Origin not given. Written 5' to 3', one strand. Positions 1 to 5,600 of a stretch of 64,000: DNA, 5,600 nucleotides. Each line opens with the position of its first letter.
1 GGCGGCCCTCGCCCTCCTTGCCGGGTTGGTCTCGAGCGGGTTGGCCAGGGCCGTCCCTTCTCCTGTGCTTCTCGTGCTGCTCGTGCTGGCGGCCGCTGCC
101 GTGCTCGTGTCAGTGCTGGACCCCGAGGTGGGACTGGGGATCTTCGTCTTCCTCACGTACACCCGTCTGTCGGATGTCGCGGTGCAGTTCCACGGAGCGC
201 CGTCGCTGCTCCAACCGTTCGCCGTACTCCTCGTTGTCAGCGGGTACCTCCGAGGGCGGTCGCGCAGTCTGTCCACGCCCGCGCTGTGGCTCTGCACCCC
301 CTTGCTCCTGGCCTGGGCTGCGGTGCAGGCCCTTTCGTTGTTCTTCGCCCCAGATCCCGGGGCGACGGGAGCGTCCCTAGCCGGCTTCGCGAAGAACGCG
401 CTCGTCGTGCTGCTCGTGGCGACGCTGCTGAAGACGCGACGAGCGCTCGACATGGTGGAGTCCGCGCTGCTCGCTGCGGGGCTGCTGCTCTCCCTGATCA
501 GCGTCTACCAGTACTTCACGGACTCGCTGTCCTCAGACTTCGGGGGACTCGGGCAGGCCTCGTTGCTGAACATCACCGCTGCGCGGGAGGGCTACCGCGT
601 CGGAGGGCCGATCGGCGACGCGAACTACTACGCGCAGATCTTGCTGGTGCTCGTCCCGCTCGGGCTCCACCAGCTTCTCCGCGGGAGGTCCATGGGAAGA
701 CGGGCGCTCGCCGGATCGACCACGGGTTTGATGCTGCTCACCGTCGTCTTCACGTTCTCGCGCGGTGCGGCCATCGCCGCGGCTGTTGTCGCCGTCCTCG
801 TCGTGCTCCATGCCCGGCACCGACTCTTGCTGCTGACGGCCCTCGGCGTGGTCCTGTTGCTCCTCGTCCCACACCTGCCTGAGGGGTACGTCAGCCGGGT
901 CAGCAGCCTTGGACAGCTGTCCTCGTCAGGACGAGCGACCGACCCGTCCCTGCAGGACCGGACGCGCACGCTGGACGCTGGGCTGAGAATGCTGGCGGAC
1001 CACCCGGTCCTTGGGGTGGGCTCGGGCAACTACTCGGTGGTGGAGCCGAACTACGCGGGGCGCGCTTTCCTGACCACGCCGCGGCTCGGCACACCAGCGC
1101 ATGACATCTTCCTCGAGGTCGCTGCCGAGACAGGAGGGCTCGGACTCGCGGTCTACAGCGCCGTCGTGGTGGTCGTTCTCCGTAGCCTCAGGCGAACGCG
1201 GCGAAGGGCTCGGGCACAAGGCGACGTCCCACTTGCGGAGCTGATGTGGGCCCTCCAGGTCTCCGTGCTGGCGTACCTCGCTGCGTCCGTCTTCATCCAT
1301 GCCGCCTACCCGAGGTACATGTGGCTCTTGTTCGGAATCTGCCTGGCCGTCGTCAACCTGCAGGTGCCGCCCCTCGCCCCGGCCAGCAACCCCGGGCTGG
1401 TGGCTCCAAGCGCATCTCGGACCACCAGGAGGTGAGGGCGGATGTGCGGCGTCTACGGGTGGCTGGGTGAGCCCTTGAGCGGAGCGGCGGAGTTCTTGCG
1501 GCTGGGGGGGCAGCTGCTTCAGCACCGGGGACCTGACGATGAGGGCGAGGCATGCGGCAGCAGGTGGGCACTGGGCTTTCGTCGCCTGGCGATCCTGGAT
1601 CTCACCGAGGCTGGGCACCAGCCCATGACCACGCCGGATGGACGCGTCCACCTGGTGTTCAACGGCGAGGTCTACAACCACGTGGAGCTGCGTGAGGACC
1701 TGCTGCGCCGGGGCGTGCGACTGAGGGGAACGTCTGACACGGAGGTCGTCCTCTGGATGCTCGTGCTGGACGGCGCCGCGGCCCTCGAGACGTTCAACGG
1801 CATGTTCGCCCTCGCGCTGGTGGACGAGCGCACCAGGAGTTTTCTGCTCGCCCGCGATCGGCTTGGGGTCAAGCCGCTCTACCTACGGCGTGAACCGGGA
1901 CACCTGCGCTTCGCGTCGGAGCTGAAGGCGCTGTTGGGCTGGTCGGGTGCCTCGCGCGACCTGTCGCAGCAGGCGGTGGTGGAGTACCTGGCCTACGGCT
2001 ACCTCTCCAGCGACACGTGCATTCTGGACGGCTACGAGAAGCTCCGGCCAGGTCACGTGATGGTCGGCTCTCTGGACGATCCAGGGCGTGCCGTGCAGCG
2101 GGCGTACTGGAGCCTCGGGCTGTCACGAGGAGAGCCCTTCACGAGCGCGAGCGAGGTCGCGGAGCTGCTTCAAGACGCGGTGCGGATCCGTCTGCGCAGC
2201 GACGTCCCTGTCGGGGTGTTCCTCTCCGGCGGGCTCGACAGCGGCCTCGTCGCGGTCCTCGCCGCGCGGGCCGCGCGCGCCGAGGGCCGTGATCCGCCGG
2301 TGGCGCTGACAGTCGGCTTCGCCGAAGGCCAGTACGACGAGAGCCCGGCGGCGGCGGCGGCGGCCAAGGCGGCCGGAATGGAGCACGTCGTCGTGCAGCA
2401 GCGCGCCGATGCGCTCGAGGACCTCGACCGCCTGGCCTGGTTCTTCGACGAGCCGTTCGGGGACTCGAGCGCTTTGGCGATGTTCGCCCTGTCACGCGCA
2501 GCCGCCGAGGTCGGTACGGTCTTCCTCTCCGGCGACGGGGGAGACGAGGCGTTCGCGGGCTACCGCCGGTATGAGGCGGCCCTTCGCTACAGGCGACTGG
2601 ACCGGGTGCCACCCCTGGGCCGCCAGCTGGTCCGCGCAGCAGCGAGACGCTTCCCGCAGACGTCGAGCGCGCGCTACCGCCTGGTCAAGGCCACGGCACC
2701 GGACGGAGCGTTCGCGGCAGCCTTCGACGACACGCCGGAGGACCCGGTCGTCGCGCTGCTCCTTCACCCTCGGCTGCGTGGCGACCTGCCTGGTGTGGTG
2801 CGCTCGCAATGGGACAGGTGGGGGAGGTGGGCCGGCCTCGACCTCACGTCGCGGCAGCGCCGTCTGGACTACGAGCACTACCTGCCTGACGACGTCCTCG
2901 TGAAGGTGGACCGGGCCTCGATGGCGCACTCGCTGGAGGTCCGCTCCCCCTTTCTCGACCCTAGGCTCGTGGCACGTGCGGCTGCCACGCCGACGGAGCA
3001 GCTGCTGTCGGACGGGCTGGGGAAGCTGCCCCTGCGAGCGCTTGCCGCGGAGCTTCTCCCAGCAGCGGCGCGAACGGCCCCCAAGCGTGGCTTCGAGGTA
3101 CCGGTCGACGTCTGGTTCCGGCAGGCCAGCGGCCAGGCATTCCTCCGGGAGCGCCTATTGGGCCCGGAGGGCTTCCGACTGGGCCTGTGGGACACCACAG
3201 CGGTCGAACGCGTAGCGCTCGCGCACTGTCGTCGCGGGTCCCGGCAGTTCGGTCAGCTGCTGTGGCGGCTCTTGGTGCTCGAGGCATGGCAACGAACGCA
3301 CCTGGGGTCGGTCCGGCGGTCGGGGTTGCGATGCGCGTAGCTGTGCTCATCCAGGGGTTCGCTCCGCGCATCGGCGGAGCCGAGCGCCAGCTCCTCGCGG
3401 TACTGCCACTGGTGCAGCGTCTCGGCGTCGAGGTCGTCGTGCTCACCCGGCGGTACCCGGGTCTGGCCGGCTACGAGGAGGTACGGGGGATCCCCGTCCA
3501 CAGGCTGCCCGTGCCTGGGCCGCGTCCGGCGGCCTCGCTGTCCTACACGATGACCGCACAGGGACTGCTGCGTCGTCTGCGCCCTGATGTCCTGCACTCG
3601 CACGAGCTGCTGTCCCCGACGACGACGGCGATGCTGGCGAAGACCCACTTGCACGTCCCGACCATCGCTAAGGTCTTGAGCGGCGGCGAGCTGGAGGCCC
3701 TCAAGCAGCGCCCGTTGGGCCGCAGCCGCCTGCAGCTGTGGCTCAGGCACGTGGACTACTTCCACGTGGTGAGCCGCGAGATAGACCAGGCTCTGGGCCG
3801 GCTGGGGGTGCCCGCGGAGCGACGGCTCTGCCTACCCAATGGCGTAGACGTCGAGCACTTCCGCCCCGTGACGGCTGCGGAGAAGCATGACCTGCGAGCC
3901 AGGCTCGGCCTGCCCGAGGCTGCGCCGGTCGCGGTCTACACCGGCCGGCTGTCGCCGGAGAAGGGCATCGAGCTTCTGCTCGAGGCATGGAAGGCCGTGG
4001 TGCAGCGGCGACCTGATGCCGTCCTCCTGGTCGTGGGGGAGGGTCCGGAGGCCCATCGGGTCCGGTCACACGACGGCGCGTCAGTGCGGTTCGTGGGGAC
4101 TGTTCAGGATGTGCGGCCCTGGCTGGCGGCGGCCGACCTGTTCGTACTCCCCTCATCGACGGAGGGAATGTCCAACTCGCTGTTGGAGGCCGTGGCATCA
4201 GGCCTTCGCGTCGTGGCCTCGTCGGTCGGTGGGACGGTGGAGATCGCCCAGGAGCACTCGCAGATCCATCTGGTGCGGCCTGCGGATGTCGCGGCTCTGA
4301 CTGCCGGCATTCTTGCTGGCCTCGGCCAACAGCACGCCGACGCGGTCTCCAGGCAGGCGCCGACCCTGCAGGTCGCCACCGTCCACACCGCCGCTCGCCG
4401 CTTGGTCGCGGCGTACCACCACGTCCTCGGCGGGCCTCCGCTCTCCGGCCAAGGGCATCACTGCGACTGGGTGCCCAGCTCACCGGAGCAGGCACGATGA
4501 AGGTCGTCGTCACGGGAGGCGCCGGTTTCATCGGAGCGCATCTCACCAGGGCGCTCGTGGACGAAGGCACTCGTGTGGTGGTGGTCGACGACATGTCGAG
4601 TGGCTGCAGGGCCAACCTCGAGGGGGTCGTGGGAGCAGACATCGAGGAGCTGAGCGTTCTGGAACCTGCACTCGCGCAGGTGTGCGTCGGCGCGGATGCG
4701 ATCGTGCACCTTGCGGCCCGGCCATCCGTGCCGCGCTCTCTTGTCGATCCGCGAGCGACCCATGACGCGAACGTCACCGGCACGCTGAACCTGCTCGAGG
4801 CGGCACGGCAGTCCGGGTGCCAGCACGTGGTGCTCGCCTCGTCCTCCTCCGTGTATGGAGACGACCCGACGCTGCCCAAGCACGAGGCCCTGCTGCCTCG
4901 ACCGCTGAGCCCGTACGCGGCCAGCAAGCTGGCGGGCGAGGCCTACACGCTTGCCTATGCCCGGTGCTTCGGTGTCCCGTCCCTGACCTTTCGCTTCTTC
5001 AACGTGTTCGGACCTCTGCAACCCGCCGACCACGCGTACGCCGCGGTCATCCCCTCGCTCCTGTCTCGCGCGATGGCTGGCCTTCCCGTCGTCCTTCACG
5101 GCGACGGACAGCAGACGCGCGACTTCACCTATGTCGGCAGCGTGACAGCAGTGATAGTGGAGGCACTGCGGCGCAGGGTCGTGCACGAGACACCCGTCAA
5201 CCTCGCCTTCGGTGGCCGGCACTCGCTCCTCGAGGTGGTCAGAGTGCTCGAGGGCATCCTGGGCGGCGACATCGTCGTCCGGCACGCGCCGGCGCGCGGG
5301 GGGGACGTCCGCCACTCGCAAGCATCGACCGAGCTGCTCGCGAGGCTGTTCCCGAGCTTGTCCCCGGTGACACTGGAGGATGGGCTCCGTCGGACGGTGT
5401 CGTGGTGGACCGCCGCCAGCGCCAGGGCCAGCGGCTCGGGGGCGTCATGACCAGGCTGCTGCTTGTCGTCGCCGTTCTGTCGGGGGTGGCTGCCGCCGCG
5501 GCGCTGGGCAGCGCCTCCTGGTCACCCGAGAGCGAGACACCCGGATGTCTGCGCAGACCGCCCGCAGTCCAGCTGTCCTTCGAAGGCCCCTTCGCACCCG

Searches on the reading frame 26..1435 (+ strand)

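Call 36: search_protein_families(library=pfam, proteins=[window:26-1435:+], max_evalue=0.001)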
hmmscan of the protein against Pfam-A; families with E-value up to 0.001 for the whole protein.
window:26-1435:+ (469 aa): 1 family
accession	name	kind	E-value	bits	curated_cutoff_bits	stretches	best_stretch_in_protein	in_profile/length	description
PF04932.20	Wzy_C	-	3.1e-22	79.4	31.7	1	235-377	5-148/149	O-Antigen ligase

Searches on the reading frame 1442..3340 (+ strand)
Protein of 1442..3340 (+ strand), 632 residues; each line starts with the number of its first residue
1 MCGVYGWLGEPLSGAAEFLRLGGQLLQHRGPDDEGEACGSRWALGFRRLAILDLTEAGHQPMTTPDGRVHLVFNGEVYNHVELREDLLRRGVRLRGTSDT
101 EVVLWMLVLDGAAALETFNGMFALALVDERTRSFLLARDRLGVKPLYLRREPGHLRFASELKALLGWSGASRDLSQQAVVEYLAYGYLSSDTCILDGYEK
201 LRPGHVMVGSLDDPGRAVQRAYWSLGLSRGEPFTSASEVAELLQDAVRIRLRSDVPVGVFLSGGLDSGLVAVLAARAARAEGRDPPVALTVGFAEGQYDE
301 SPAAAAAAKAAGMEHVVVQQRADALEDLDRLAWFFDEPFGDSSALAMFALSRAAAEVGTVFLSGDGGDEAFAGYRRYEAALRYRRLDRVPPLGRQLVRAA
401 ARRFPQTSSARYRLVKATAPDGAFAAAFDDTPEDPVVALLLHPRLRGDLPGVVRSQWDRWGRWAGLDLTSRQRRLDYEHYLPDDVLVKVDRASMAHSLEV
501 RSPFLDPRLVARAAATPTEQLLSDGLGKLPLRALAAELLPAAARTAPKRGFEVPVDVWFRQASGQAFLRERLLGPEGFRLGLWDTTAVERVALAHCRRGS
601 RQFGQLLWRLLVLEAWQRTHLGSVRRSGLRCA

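Call 36: search_protein_families(library=pfam, proteins=[window:1442-3340:+], max_evalue=0.001)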
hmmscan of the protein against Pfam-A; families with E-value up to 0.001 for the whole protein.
window:1442-3340:+ (632 aa): 3 families
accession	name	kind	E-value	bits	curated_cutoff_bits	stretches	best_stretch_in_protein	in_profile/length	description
PF00733.27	Asn_synthase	-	3.3e-82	277.4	21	1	238-618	1-354/354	Asparagine synthase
PF13537.11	GATase_7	-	2.8e-40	137.6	25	1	47-165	2-122/123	Glutamine amidotransferase domain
PF13522.11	GATase_6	-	6.7e-37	126.8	27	1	31-160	1-130/130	Glutamine amidotransferase domain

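Call 51: search_protein_families(library=ncbifam, proteins=[window:1442-3340:+], max_evalue=0.001)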
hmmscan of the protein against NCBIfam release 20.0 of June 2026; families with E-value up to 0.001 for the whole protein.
window:1442-3340:+ (632 aa): 9 families
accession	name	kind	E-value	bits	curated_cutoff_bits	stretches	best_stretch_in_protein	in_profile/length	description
TIGR03108.1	eps_aminotran_1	hypoth_equivalog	3.1e-125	419.3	816.9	1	1-617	1-625/628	XrtA/PEP-CTERM system amidotransferase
TIGR01536.1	asn_synth_AEB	equivalog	4.6e-114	382.2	267.1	1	2-551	1-517/517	asparagine synthase (glutamine-hydrolyzing)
TIGR03104.1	trio_amidotrans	equivalog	1.8e-91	307.2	570.1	1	1-620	1-589/589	N-acetylglutaminylglutamine amidotransferase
NF006949.0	PRK09431.1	equivalog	1.4e-65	221.9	499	2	1-381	1-365/554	asparagine synthase B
NF033535.1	lass_lactam_cya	exception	3.1e-50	171.4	525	2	24-371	25-376/668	lasso peptide isopeptide bond-forming cyclase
NF033561.1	macrolact_Ik_Al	subfamily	1.8e-18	66.5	300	1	124-374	83-334/561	albusnodin/ikarugamycin family macrolactam cyclase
TIGR01134.1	purF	equivalog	7.2e-10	38.8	350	1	59-181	84-216/432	amidophosphoribosyltransferase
NF001484.0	PRK00331.1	subfamily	3e-08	32.5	381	1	60-181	86-215/601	isomerizing glutamine--fructose-6-phosphate transaminase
TIGR01135.1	glmS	equivalog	1.4e-07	30.4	418.05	1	59-179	84-212/607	glutamine--fructose-6-phosphate transaminase (isomerizing)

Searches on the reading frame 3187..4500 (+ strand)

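Call 36: search_protein_families(library=pfam, proteins=[window:3187-4500:+], max_evalue=0.001)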
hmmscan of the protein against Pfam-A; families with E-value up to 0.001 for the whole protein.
window:3187-4500:+ (437 aa): 6 families
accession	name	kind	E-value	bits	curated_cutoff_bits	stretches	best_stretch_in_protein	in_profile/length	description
PF13692.12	Glyco_trans_1_4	-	1.8e-33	116.2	27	1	247-377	2-138/142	Glycosyl transferases group 1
PF00534.26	Glycos_transf_1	-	1.9e-26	93.1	26.4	1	234-376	3-153/172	Glycosyl transferases group 1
PF13579.12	Glyco_trans_4_4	-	1.8e-22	80.8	29.7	1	63-219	1-158/158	Glycosyl transferase 4-like domain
PF13439.12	Glyco_transf_4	-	6.4e-22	78.8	28.5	1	62-223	1-169/170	Glycosyltransferase Family 4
PF13477.12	Glyco_trans_4_2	-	7.1e-06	26.7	23.4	1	80-164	24-106/139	Glycosyl transferase 4-like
PF20706.3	GT4-conflict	-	5.8e-05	22.7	26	1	217-357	169-323/385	Family 4 Glycosyltransferase in conflict systems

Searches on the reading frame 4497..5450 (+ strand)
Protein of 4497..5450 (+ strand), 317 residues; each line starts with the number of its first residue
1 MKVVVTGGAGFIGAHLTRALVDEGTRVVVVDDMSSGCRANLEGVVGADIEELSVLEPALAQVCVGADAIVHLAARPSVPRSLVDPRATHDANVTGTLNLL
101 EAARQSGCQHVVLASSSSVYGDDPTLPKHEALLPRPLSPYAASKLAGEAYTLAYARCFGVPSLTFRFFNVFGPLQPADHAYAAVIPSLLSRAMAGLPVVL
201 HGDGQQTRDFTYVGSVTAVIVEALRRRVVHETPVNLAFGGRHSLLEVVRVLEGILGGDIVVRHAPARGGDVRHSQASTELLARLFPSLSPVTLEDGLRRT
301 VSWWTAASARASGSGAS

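Call 50: search_protein_families(library=pfam, proteins=[window:4497-5450:+], max_evalue=0.1)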
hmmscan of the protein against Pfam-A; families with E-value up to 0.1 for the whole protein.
window:4497-5450:+ (317 aa): 11 families
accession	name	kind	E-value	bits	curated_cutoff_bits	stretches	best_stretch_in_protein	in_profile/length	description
PF01370.27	Epimerase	-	5.3e-58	196.7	20.9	1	3-236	1-239/240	NAD dependent epimerase/dehydratase family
PF16363.11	GDP_Man_Dehyd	-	1.1e-46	160.3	27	1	5-256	2-267/332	GDP-mannose 4,6 dehydratase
PF01073.25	3Beta_HSD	-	1.8e-18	67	22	1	4-225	1-230/280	3-beta hydroxysteroid dehydrogenase/isomerase family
PF04321.23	RmlD_sub_bind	-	1e-13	51.4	27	1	1-228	1-201/287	RmlD substrate binding domain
PF07993.18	NAD_binding_4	-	1.2e-09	38.1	20.1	1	52-172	75-209/258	Male sterility protein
PF13460.12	NAD_binding_10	-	3.8e-09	37.1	27.2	1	7-150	1-130/184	NAD(P)H-binding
PF02719.21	Polysacc_synt_2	-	5.1e-09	36.2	20.2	1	3-116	1-128/293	Polysaccharide biosynthesis protein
PF08659.16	KR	-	4.4e-05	23.9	22.6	1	3-116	3-136/180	KR domain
PF00106.31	adh_short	-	0.004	17.1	26.6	1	3-62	3-71/195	short chain dehydrogenase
PF05368.20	NmrA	-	0.011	15.8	27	1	2-116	4-107/298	NmrA-like family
PF03435.24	Sacchrp_dh_NADP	-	0.037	14.8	25.1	1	8-74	5-77/129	Saccharopine dehydrogenase NADP binding domain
